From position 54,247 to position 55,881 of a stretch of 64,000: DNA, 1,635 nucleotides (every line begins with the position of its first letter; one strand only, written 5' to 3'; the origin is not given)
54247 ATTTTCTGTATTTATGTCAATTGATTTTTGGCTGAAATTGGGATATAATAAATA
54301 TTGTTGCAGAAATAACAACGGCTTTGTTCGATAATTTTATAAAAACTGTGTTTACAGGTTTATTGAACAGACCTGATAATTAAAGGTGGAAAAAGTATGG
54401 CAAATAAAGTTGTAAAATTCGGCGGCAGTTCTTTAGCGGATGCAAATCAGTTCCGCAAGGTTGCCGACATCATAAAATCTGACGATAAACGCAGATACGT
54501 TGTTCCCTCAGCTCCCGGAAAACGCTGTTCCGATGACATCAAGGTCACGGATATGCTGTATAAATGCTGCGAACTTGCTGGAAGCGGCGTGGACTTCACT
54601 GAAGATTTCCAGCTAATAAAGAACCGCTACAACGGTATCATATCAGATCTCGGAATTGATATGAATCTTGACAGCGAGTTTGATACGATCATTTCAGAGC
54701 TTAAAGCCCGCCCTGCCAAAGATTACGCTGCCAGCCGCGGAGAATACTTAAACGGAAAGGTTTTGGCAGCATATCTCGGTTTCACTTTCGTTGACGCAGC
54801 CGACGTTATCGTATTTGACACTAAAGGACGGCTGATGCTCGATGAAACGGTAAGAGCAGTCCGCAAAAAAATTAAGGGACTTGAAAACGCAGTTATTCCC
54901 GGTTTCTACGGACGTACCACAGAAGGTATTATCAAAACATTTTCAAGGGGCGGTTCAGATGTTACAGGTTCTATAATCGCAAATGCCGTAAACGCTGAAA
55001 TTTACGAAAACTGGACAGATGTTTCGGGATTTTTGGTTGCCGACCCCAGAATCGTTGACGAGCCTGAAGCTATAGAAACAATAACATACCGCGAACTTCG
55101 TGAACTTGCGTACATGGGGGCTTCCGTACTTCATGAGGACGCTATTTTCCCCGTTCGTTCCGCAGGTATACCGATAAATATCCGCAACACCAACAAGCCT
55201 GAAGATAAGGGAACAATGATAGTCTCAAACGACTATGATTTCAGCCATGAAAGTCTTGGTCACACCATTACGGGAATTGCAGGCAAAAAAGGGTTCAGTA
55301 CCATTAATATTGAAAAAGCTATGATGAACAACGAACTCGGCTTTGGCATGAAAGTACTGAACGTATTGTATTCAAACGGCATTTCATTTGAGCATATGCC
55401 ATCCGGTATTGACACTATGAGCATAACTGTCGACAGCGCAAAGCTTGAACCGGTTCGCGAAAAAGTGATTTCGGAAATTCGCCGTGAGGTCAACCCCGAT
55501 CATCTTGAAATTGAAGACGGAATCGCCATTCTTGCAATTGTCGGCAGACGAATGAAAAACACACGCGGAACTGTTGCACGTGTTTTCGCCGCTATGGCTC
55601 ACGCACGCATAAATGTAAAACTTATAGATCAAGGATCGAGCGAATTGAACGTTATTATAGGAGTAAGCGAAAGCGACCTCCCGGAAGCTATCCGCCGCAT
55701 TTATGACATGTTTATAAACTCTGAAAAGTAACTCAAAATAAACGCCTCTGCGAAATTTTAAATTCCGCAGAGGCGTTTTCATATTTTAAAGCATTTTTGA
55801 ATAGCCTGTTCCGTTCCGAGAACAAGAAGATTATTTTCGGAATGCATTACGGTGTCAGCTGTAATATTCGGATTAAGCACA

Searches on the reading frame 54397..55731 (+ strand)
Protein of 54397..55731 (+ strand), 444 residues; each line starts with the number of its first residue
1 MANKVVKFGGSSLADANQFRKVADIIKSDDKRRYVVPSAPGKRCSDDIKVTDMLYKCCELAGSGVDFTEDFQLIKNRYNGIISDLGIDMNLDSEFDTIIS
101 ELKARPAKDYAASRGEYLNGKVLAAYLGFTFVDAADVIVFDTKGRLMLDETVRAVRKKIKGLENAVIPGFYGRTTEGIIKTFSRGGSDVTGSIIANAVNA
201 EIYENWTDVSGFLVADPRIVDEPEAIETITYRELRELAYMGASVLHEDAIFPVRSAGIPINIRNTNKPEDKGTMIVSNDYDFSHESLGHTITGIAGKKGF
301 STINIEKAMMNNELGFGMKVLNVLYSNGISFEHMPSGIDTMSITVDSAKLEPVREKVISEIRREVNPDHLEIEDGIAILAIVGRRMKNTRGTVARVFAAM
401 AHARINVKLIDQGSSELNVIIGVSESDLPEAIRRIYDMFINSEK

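Call 28: find_encoding_contigs(protein=window:54397-55731:+, flank=3000, max_places=10)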
Protein window:54397-55731:+ (444 aa): 11 contigs read that carry it; 5 places shown.
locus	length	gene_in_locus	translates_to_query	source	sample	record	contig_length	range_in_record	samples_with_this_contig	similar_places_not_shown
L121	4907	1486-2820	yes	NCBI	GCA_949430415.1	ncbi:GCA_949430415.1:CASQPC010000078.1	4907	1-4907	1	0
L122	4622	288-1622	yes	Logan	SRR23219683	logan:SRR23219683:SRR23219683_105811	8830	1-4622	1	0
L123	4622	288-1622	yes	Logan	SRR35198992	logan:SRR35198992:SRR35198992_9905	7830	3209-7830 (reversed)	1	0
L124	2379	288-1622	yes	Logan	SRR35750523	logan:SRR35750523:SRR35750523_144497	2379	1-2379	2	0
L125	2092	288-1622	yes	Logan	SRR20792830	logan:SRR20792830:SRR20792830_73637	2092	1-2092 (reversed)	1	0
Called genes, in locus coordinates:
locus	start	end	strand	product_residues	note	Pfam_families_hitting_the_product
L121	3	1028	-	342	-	?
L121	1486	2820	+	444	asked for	PF00696:AA_kinase, PF13840:ACT_7 (faint), PF01842:ACT (weak), PF22468:ACT_9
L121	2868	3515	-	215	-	PF02254:TrkA_N, PF02080:TrkA_C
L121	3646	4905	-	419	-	?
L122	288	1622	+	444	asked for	PF00696:AA_kinase, PF13840:ACT_7 (faint), PF01842:ACT (weak), PF22468:ACT_9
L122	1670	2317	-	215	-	PF02254:TrkA_N, PF02080:TrkA_C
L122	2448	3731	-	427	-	PF02386:TrkH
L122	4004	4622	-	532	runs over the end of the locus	PF00128:Alpha-amylase, PF16657:Malt_amylase_C (faint), PF07866:DUF1653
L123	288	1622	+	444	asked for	PF00696:AA_kinase, PF13840:ACT_7 (faint), PF01842:ACT (weak), PF22468:ACT_9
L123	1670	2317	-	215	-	PF02254:TrkA_N, PF02080:TrkA_C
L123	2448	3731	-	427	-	PF02386:TrkH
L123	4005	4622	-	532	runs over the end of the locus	PF00128:Alpha-amylase, PF16657:Malt_amylase_C (faint), PF07866:DUF1653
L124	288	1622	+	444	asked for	PF00696:AA_kinase, PF13840:ACT_7 (faint), PF01842:ACT (weak), PF22468:ACT_9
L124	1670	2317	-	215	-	PF02254:TrkA_N, PF02080:TrkA_C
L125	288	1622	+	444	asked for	PF00696:AA_kinase, PF13840:ACT_7 (faint), PF01842:ACT (weak), PF22468:ACT_9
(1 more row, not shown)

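Call 31: find_homologous_proteins(query=window:54397-55731:+, max_evalue=1e-100)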
Query window:54397-55731:+ (444 aa): 8000 proteins with E <= 1e-100 among 8000 candidates; the best 120 are listed.
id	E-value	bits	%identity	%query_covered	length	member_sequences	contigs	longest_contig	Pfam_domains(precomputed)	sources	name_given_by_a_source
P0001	1.5e-287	971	100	100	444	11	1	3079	PF00696.34,PF22468.3,PF01842.32,PF13840.13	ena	-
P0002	1.8e-286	968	99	100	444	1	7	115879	PF00696.34,PF22468.3,PF01842.32,PF13840.13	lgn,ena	-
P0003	7.9e-277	936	95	100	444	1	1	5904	PF00696.34,PF22468.3,PF01842.32,PF13840.13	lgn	-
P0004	2.6e-275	931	95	100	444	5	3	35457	PF00696.34,PF22468.3,PF01842.32,PF13840.13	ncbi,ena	-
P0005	1.3e-271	919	93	100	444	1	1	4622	PF00696.34,PF22468.3,PF01842.32,PF13840.13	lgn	-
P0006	4.5e-271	917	92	100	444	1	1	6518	PF00696.34,PF22468.3,PF01842.32,PF13840.13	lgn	-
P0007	6.8e-271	916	92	100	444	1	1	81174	PF00696.34,PF22468.3,PF01842.32,PF13840.13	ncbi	-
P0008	7.3e-271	916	93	100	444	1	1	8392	PF00696.34,PF22468.3,PF01842.32,PF13840.13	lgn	-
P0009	1.3e-270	915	92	100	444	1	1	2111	PF00696.34,PF22468.3,PF01842.32,PF13840.13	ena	-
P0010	1.7e-270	915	92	100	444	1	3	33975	PF00696.34,PF22468.3,PF01842.32,PF13840.13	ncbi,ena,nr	ncbi:MAG: aspartate kinase [Ruminococcus sp.]|nr:aspartate kinase [Ruminococcus sp.]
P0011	1.7e-270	915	92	100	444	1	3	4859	PF00696.34,PF22468.3,PF01842.32,PF13840.13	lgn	-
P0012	1.9e-270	915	92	100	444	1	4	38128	PF00696.34,PF22468.3,PF01842.32,PF13840.13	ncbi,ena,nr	ncbi:MAG: aspartate kinase [Ruminococcus sp.]|nr:aspartate kinase [Ruminococcus sp.]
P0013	2.8e-270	914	92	100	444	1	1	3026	PF00696.34,PF22468.3,PF01842.32,PF13840.13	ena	-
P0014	3.0e-270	914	92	100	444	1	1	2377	PF00696.34,PF22468.3,PF01842.32,PF13840.13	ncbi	-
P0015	3.7e-270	914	92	100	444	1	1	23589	PF00696.34,PF22468.3,PF01842.32,PF13840.13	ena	-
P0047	4.9e-267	904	91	100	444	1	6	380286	PF00696.34,PF22468.3,PF01842.32,PF13840.13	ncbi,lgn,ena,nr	ncbi:MAG: aspartate kinase [Ruminococcus sp.]|nr:aspartate kinase [Ruminococcus sp.]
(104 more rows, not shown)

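Call 32: find_encoding_contigs(protein=P0002, flank=3000, max_places=2)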
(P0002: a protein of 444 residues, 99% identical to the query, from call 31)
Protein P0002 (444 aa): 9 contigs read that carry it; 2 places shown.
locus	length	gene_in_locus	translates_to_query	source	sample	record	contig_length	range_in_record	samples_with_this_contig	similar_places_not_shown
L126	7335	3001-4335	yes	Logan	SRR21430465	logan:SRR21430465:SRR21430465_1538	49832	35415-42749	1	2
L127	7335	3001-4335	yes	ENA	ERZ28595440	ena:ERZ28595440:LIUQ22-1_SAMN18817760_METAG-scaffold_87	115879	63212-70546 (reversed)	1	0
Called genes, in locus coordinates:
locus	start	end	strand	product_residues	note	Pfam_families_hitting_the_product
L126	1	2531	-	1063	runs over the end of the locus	PF14262:Cthe_2159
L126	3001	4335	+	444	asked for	PF00696:AA_kinase, PF13840:ACT_7 (faint), PF01842:ACT (weak), PF22468:ACT_9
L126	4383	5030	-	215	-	PF02254:TrkA_N, PF02080:TrkA_C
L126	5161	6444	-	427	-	PF02386:TrkH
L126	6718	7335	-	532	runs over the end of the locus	PF00128:Alpha-amylase, PF16657:Malt_amylase_C (faint), PF07866:DUF1653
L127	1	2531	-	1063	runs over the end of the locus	PF14262:Cthe_2159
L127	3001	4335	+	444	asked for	PF00696:AA_kinase, PF13840:ACT_7 (faint), PF01842:ACT (weak), PF22468:ACT_9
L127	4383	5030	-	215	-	PF02254:TrkA_N, PF02080:TrkA_C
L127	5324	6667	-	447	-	PF02386:TrkH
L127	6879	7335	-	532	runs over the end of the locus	PF00128:Alpha-amylase, PF07866:DUF1653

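Call 33: find_encoding_contigs(protein=P0004, flank=3000, max_places=2)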
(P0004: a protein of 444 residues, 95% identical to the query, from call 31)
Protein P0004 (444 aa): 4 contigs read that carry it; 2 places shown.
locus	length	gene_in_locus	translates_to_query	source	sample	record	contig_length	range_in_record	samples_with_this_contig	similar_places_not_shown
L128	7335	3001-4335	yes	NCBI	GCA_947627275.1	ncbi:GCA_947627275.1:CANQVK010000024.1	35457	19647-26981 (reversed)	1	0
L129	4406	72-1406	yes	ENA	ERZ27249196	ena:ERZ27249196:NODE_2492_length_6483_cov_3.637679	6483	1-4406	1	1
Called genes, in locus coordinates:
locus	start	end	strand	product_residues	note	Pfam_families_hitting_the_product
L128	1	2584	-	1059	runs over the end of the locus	PF14262:Cthe_2159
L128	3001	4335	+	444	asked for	PF00696:AA_kinase, PF13840:ACT_7 (faint), PF01842:ACT (weak), PF22468:ACT_9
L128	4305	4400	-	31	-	-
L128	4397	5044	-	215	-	PF02254:TrkA_N, PF02080:TrkA_C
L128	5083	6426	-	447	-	PF02386:TrkH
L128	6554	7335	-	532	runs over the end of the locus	PF00128:Alpha-amylase, PF07866:DUF1653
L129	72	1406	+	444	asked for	PF00696:AA_kinase, PF13840:ACT_7 (faint), PF01842:ACT (weak), PF22468:ACT_9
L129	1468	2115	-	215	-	PF02254:TrkA_N, PF02080:TrkA_C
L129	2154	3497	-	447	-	PF02386:TrkH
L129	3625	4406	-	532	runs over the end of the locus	PF00128:Alpha-amylase, PF07866:DUF1653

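Call 34: find_encoding_contigs(protein=P0007, flank=3000, max_places=2)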
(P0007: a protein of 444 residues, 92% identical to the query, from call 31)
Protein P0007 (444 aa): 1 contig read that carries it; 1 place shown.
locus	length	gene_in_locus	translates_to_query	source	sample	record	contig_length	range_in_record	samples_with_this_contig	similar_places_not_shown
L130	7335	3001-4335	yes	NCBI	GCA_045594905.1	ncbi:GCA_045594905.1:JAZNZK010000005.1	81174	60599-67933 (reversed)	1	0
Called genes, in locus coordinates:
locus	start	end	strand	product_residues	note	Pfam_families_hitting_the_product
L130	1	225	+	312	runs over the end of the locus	PF20511:PMI_typeI_cat, PF07883:Cupin_2 (faint), PF21621:MPI_cupin_dom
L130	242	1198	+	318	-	PF00480:ROK, PF01869:BcrAD_BadFG (weak)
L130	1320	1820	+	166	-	PF01618:MotA_ExbB (weak)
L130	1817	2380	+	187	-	PF02472:ExbD (weak)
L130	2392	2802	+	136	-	-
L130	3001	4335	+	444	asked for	PF00696:AA_kinase, PF13840:ACT_7 (faint), PF01842:ACT (weak), PF22468:ACT_9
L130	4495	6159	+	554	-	PF13306:LRR_5, PF13855:LRR_8 (faint), PF13306:LRR_5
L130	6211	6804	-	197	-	-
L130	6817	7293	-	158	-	-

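Call 35: find_encoding_contigs(protein=P0047, flank=3000, max_places=2)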
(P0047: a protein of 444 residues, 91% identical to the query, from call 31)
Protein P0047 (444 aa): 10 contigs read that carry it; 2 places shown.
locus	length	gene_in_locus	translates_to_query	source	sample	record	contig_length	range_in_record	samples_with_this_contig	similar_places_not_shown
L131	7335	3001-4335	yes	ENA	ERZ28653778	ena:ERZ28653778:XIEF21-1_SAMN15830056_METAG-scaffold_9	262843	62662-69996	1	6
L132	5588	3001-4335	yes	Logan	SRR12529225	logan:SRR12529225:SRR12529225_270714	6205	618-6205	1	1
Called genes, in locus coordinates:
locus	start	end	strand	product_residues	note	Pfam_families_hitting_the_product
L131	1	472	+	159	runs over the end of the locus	-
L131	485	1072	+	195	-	-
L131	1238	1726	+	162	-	PF01618:MotA_ExbB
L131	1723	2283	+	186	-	-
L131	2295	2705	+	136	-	-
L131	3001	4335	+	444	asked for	PF00696:AA_kinase, PF13840:ACT_7 (faint), PF01842:ACT (weak), PF22468:ACT_9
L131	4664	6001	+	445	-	PF00404:Dockerin_1 (weak)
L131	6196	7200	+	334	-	PF00150:Cellulase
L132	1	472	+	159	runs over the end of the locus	-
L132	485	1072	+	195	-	-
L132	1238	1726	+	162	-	PF01618:MotA_ExbB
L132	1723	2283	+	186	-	-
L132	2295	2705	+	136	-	-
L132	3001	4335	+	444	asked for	PF00696:AA_kinase, PF13840:ACT_7 (faint), PF01842:ACT (weak), PF22468:ACT_9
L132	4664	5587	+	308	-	?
